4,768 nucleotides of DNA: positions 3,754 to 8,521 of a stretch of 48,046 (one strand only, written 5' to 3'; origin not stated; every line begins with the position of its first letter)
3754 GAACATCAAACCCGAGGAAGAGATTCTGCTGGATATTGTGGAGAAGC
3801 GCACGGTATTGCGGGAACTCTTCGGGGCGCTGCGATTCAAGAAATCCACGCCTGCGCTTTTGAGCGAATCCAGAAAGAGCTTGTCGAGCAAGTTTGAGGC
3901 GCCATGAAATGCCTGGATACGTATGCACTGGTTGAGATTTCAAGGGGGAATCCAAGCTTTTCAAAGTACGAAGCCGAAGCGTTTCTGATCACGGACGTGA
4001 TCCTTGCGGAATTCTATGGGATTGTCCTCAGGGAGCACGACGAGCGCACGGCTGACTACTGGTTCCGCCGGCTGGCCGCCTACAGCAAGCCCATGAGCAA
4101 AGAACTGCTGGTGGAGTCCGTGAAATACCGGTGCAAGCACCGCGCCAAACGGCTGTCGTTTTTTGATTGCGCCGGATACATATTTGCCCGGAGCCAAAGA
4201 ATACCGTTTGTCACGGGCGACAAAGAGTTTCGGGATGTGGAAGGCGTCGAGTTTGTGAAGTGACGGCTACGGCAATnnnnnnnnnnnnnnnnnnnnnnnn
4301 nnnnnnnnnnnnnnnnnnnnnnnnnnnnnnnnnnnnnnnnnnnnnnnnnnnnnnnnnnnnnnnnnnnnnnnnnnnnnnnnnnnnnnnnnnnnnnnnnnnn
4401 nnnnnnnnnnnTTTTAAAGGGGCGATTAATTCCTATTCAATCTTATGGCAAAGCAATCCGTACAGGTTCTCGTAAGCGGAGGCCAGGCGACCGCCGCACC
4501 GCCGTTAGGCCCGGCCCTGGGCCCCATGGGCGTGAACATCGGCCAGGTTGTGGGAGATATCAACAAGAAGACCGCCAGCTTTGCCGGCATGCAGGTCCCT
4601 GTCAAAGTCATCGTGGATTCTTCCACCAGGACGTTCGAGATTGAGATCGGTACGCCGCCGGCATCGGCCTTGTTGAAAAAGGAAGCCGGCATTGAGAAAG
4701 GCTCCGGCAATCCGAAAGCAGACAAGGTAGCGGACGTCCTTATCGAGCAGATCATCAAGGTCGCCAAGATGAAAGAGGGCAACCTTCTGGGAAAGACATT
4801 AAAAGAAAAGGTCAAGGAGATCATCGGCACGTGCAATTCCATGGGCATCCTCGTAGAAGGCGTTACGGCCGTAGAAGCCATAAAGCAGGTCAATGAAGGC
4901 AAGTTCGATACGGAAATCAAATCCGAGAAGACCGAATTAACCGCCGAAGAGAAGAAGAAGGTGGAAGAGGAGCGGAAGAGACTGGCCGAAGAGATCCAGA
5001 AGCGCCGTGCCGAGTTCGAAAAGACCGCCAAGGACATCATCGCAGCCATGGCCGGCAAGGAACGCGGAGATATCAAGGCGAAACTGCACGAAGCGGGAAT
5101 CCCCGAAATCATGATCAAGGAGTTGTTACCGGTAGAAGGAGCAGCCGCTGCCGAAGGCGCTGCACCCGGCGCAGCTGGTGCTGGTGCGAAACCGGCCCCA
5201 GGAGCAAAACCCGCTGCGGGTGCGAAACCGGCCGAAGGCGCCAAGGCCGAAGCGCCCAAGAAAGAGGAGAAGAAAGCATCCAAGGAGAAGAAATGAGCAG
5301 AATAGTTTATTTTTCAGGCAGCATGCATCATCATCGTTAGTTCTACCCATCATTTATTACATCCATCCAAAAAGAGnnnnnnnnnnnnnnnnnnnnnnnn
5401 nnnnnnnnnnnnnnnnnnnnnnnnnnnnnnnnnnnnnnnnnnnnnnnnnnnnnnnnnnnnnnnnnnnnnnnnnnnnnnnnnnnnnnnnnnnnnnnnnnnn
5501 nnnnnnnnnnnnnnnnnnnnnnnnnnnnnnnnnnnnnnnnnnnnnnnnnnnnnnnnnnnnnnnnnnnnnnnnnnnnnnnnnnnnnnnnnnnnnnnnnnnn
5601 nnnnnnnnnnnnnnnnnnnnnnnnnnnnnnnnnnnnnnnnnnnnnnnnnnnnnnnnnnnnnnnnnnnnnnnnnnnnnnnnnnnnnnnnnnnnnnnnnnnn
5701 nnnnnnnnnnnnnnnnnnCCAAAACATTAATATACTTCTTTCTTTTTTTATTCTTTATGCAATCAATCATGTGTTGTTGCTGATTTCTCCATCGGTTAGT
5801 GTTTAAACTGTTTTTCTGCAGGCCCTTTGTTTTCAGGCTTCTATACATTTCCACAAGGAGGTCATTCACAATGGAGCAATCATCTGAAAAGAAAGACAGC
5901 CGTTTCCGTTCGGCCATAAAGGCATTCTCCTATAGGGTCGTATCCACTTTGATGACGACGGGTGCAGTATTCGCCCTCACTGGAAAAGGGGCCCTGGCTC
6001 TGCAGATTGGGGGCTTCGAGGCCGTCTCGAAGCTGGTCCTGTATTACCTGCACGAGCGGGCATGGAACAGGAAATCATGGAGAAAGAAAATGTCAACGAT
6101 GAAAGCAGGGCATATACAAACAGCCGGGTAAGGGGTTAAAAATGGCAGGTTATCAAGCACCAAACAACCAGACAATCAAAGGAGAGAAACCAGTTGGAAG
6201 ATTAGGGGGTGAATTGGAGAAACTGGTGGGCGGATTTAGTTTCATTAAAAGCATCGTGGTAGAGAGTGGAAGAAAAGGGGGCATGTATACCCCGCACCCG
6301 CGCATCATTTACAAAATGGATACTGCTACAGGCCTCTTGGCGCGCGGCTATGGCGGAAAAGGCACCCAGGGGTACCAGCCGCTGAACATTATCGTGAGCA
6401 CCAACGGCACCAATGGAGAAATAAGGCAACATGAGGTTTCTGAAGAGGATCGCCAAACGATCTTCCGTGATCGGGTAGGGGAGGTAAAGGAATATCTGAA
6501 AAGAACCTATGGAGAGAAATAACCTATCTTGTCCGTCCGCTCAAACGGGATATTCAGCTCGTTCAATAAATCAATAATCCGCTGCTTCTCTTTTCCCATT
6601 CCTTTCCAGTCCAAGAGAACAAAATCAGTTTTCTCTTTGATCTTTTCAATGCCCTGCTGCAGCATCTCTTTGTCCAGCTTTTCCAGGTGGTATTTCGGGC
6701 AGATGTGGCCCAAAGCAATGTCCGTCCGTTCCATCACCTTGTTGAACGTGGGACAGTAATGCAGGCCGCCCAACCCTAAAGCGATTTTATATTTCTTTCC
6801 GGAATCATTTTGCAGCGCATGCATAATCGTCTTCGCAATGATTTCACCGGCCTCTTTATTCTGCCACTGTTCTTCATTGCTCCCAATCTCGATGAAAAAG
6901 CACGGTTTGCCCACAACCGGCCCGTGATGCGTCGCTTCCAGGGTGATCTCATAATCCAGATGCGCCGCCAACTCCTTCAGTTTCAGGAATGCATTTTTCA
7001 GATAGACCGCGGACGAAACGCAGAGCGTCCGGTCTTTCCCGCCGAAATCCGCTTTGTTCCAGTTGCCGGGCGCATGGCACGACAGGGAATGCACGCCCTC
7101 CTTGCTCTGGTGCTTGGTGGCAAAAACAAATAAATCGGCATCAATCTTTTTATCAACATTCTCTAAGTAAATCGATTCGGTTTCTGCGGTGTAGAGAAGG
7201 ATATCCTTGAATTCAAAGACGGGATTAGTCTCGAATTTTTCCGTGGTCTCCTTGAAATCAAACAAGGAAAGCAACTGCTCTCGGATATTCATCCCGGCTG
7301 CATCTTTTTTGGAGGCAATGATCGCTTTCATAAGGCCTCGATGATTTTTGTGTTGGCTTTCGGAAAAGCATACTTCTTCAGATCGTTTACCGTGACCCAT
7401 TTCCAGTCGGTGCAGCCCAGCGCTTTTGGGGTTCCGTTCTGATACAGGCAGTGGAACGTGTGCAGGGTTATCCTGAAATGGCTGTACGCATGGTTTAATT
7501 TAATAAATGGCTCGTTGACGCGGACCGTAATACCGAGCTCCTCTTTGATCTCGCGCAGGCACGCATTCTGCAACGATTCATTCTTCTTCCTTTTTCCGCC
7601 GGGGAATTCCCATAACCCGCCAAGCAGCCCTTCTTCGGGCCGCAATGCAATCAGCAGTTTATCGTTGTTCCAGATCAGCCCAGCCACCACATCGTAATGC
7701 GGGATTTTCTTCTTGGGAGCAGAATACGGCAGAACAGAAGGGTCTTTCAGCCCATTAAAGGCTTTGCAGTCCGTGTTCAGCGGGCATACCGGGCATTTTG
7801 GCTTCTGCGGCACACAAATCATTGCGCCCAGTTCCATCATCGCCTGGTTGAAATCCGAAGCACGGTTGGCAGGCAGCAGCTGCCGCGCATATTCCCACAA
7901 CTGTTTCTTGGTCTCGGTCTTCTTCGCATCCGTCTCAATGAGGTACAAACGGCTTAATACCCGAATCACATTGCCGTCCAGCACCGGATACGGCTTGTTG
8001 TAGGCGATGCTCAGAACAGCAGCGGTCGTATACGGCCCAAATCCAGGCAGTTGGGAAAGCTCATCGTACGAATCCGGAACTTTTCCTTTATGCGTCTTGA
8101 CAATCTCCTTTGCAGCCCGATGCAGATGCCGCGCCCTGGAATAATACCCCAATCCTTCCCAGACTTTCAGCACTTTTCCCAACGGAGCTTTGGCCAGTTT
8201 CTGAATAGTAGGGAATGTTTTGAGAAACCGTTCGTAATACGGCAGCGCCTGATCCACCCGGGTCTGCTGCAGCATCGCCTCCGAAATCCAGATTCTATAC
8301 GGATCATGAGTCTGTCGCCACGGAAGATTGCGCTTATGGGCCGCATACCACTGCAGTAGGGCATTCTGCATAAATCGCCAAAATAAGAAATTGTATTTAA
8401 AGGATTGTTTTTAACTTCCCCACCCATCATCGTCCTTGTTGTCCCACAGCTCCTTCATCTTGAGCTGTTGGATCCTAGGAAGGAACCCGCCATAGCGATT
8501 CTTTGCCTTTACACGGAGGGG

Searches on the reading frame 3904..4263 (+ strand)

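Call 55: search_protein_families(library=pfam, proteins=[window:3904-4263:+], max_evalue=0.001)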
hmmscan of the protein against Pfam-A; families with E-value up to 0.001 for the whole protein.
window:3904-4263:+ (119 aa): 1 family
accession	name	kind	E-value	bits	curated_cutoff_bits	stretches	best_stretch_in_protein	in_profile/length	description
PF01850.27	PIN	-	9.1e-08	33.2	23.6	1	3-113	2-118/120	PIN domain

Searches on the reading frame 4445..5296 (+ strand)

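Call 55: search_protein_families(library=pfam, proteins=[window:4445-5296:+], max_evalue=0.001)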
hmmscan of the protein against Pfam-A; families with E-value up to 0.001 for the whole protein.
window:4445-5296:+ (283 aa): 2 families
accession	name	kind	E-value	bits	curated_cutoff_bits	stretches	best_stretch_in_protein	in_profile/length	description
PF03946.19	Ribosomal_L11_N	-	5.6e-22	77.7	32.9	1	6-64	1-58/58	Ribosomal protein L11, N-terminal domain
PF00298.24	Ribosomal_L11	-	1.5e-21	77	21.4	1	70-137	2-69/69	Ribosomal protein L11, RNA binding domain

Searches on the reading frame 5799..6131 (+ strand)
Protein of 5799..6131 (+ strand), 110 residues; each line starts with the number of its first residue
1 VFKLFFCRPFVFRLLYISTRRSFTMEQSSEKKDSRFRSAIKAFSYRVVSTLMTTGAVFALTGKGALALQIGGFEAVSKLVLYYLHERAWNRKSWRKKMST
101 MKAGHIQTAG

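Call 55: search_protein_families(library=pfam, proteins=[window:5799-6131:+], max_evalue=0.001)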
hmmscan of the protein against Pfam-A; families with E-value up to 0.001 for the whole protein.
window:5799-6131:+ (110 aa): 1 family
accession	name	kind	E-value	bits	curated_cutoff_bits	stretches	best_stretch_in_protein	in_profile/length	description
PF09834.14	DUF2061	-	6.6e-18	65.3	23.1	1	40-90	2-52/52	Predicted membrane protein (DUF2061)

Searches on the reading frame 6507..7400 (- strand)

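Call 55: search_protein_families(library=pfam, proteins=[window:6507-7400:-], max_evalue=0.001)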
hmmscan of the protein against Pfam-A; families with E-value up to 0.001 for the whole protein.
window:6507-7400:- (297 aa): 1 family
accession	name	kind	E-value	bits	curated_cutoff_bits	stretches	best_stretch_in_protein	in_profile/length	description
PF04414.18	tRNA_deacylase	-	1.5e-65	221.1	33.6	1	86-286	3-204/205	D-aminoacyl-tRNA deacylase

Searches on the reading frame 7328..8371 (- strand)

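Call 55: search_protein_families(library=pfam, proteins=[window:7328-8371:-], max_evalue=0.001)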
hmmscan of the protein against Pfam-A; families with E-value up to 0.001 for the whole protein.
window:7328-8371:- (347 aa): 4 families
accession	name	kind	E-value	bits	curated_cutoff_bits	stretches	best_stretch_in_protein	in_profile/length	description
PF14815.12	NUDIX_4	-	2.5e-31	108.2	35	1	230-346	2-113/113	NUDIX domain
PF00730.31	HhH-GPD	-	5.3e-25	88.3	26.2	1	29-163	1-107/108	HhH-GPD superfamily base excision DNA repair protein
PF00293.34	NUDIX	-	1.2e-14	54.9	21.1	1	228-345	5-132/134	NUDIX domain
PF00633.29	HHH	-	3.2e-05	24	24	1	93-122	1-30/30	Helix-hairpin-helix motif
